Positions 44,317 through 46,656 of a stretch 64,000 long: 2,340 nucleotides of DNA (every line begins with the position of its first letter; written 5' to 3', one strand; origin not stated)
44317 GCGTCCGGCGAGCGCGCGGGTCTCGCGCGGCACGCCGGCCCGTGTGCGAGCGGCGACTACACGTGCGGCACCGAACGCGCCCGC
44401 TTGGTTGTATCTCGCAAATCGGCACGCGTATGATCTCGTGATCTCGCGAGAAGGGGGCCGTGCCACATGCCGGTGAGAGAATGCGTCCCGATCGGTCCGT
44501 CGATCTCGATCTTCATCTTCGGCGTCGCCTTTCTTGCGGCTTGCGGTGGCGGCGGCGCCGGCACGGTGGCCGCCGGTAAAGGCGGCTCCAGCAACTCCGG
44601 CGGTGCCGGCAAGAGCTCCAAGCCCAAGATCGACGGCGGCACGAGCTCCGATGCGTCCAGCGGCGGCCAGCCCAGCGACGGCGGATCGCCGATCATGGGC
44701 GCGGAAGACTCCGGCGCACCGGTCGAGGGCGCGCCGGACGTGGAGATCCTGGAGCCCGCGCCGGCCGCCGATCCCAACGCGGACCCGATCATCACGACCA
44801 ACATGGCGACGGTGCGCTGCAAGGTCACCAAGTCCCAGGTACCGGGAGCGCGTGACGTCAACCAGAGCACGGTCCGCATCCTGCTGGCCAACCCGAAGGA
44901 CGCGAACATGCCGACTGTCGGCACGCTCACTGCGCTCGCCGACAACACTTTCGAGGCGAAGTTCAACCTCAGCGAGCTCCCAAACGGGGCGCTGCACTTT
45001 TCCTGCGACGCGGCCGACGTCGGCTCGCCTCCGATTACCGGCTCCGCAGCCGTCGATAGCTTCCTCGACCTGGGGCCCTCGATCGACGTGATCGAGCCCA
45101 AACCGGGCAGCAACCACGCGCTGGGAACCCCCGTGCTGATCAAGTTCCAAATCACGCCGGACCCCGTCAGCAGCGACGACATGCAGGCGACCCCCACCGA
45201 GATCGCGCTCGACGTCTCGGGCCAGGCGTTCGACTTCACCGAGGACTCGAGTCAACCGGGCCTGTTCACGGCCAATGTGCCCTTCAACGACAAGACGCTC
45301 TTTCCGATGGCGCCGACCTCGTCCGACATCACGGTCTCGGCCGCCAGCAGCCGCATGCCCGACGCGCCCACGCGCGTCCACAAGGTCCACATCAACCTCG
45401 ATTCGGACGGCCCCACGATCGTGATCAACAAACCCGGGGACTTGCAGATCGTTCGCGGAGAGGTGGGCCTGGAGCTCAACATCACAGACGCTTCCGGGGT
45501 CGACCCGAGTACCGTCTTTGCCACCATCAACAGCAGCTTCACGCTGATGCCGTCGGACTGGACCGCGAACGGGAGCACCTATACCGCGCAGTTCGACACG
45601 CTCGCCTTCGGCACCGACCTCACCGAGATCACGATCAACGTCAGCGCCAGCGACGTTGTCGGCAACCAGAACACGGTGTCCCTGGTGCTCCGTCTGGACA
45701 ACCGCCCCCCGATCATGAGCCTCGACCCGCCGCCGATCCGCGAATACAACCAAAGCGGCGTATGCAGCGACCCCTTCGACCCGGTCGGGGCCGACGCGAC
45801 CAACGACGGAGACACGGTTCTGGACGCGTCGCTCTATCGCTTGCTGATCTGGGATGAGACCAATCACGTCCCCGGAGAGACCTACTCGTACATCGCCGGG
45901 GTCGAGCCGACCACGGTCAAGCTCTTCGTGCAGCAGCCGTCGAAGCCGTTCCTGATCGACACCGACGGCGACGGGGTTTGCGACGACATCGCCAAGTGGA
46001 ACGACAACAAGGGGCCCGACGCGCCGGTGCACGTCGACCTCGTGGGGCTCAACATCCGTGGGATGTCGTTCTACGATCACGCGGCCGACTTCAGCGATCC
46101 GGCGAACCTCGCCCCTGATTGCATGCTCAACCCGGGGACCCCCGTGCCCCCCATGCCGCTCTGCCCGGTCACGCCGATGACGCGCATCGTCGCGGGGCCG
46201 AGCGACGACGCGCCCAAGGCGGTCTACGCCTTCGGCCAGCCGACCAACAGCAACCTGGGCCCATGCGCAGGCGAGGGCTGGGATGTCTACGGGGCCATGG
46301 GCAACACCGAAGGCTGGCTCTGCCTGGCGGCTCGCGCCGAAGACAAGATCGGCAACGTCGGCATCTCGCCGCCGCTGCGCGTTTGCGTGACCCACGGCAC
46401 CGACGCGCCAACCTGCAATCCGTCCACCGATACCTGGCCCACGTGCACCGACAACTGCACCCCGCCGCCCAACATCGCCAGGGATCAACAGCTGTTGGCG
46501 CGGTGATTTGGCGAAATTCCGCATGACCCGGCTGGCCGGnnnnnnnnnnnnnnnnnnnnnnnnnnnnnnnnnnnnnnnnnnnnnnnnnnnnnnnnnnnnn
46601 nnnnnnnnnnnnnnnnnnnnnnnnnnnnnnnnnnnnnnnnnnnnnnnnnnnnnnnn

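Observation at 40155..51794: Divergent ECF-sigma-centred cluster built almost entirely of uncharacterised envelope proteins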

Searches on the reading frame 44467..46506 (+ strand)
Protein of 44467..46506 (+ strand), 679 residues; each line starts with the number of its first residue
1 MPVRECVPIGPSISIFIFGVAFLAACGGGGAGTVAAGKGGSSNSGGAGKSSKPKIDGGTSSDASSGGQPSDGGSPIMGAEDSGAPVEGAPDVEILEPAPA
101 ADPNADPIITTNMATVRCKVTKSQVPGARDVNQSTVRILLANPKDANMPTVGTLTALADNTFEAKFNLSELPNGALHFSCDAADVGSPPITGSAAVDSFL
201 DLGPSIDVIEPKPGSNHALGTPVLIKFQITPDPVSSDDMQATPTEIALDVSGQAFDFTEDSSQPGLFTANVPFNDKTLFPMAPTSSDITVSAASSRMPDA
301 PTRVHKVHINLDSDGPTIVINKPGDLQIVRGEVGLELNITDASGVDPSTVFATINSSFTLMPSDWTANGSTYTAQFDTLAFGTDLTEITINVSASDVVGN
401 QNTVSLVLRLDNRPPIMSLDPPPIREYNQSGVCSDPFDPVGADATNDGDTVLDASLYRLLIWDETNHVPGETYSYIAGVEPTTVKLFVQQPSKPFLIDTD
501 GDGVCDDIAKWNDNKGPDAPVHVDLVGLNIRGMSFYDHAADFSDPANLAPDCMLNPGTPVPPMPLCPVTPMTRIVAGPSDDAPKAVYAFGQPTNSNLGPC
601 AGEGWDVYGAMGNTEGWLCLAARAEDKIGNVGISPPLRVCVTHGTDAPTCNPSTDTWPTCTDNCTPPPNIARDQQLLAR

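Call 4: search_protein_families(library=pfam, max_evalue=0.01, proteins=[window:44467-46506:+])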
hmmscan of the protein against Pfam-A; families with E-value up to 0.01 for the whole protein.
window:44467-46506:+ (679 aa): 0 families

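Call 5: search_protein_families(library=ncbifam, max_evalue=0.01, proteins=[window:44467-46506:+])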
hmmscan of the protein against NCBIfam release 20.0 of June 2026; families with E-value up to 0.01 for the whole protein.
window:44467-46506:+ (679 aa): 0 families

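Call 11: find_homologous_proteins(query=window:44467-46506:+, max_evalue=0.001)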
Query window:44467-46506:+ (679 aa): 11 proteins with E <= 0.001 among 8000 candidates.
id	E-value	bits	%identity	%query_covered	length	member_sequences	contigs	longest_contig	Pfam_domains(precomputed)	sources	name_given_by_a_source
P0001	0.0e+0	1541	100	100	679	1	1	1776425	-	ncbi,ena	-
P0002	6.9e-179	615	49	95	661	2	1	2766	-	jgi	jgi:hypothetical protein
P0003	1.1e-169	584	46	96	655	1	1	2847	-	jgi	jgi:hypothetical protein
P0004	1.2e-141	492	43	92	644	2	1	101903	-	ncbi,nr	ncbi:MAG: hypothetical protein OEZ06_16010 [Myxococcales bacterium]|nr:hypothetical protein [Myxococ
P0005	1.1e-127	446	42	88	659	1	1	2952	-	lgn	-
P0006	1.9e-110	389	38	92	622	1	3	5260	-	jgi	jgi:hypothetical protein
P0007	3.0e-86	309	34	85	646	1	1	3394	-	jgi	jgi:hypothetical protein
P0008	2.6e-71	259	35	85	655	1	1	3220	-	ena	-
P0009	7.8e-31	126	29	76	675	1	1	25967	-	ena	-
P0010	5.4e-22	96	29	86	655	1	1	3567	-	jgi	jgi:hypothetical protein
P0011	2.5e-20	91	35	29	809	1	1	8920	PF16190.12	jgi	jgi:hypothetical protein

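Call 12: find_encoding_contigs(protein=P0004, flank=10000, max_places=3)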
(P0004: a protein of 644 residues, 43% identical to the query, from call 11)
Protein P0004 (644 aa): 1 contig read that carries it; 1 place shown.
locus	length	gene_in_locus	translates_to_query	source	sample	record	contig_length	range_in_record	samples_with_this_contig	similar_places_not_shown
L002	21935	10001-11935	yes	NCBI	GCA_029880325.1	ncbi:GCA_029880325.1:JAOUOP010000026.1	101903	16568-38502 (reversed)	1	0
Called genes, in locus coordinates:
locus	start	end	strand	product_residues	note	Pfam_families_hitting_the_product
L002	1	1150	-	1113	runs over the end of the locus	PF00069:Pkinase, PF07714:PK_Tyr_Ser-Thr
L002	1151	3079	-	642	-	PF05192:MutS_III (weak), PF00488:MutS_V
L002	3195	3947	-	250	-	PF00057:Ldl_recept_a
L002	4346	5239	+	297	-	PF02737:3HCDH_N, PF00725:3HCDH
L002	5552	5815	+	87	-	PF18024:HTH_50 (weak), PF02954:HTH_8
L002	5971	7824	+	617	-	PF20695:UbiD_N, PF01977:UbiD, PF20696:UbiD_C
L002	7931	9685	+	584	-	PF00501:AMP-binding, PF13193:AMP-binding_C (weak)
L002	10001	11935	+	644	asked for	-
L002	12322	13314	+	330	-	PF00296:Bac_luciferase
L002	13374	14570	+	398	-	PF25936:HisG_halo (faint)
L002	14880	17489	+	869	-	PF02412:TSP_3, PF00092:VWA, PF11617:Cu-binding_MopE (weak)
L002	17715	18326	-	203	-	-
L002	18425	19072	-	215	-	-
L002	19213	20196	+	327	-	PF01381:HTH_3 (faint), PF13560:HTH_31 (faint), PF14394:DUF4423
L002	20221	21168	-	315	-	-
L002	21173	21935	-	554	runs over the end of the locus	PF00069:Pkinase, PF07714:PK_Tyr_Ser-Thr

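Call 13: find_encoding_contigs(protein=P0009, flank=10000, max_places=3)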
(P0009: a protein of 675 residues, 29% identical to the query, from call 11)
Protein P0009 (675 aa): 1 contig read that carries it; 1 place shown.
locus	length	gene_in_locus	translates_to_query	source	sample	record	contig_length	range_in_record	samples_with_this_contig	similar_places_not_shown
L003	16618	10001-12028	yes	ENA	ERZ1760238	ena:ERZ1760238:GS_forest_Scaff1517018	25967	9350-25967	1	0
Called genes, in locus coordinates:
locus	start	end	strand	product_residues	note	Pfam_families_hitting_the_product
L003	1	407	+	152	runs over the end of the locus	PF06271:RDD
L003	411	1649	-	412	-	PF07690:MFS_1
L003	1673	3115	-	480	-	PF00069:Pkinase, PF01636:APH (faint), PF07714:PK_Tyr_Ser-Thr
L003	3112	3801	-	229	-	-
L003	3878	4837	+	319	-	-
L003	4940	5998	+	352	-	PF00149:Metallophos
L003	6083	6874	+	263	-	PF13646:HEAT_2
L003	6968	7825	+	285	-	PF17848:Zn_ribbon_ACC, PF01039:Carboxyl_trans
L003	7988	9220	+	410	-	PF08245:Mur_ligase_M (weak), PF02875:Mur_ligase_C, PF27239:FOL3_C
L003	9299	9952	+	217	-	-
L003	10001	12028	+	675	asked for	-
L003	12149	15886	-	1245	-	-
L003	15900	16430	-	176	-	-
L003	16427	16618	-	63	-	?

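Call 14: find_encoding_contigs(protein=P0001, flank=1000, max_places=3)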
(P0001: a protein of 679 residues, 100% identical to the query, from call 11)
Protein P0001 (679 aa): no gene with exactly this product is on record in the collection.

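Call 15: find_encoding_contigs(protein=P0006, flank=10000, max_places=3)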
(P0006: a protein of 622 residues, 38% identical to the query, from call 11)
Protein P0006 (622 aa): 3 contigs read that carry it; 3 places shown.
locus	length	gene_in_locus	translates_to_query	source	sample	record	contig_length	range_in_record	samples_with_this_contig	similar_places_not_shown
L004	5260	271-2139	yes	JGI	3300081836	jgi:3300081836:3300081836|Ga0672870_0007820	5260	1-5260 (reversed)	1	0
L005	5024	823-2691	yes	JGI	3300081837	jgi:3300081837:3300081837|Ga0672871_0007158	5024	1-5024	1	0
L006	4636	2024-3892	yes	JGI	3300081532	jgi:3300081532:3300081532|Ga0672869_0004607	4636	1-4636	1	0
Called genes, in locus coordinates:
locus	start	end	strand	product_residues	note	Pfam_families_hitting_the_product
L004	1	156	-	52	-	?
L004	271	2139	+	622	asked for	-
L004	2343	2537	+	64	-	-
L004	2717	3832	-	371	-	PF00034:Cytochrom_C (weak), PF13442:Cytochrome_CBB3 (weak), PF00581:Rhodanese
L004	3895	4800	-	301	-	PF08379:Bact_transglu_N, PF01841:Transglut_core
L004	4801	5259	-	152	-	?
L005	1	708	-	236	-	?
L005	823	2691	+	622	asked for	-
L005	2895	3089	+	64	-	-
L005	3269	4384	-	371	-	PF00034:Cytochrom_C (weak), PF13442:Cytochrome_CBB3 (weak), PF00581:Rhodanese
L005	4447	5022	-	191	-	?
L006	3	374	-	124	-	?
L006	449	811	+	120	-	-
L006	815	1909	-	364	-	-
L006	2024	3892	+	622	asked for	-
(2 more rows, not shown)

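Call 78: search_solved_structures(query=window:44467-46506:+, max_evalue=1)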
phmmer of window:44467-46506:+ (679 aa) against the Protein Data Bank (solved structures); distinct sequences matched with E-value up to 1: 0.
